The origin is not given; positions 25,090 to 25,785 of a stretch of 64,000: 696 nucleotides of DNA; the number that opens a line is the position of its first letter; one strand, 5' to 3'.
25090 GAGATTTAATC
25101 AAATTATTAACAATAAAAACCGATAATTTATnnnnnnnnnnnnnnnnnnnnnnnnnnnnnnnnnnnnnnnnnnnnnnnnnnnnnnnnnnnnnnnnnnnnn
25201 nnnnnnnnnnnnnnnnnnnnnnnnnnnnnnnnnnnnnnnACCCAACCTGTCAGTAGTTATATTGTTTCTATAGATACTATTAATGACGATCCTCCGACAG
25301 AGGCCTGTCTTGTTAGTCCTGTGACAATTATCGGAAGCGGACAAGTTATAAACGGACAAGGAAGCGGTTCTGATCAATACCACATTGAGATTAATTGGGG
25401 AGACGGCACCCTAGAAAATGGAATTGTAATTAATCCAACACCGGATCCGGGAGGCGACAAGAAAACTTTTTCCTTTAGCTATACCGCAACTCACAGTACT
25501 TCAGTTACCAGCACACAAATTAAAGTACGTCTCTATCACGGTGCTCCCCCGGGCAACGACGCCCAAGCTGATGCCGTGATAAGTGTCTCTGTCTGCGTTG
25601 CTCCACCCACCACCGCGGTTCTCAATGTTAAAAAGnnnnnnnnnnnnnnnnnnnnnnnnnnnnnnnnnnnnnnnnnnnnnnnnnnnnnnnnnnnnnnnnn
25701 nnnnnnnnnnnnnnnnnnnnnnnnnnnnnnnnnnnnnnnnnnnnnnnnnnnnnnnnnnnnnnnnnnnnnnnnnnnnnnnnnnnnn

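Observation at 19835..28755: Compact type IV pilus locus: PilB, PilC, three or four pilins, then a 1207-aa membrane-anchored multi-domain adhesin preceded by an inverted repeat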

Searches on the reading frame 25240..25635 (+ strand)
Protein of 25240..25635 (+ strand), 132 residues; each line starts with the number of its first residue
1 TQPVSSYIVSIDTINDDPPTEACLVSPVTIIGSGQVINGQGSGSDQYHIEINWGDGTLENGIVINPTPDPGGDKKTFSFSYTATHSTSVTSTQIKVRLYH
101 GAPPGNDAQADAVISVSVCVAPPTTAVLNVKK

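Call 70: search_solved_structures(query=A5, max_evalue=10)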
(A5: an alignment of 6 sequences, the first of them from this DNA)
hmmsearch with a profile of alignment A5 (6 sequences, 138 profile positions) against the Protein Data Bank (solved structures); distinct sequences matched with E-value up to 10: 3.
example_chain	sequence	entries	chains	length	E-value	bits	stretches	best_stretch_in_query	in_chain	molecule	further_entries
5vcn_D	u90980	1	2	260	1.3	12.1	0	21-70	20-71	HEAVY CHAIN OF FAB FRAGMENT OF MAB 5H8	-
8zu9_B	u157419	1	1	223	1.5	12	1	23-78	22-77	A129 heavy chain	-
6o3c_B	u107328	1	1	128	2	11.6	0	77-102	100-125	NbSmo8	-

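Call 73: search_protein_families(library=pfam, proteins=[window:25240-25635:+], max_evalue=5)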
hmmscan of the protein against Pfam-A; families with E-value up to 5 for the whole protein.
window:25240-25635:+ (132 aa): 0 families
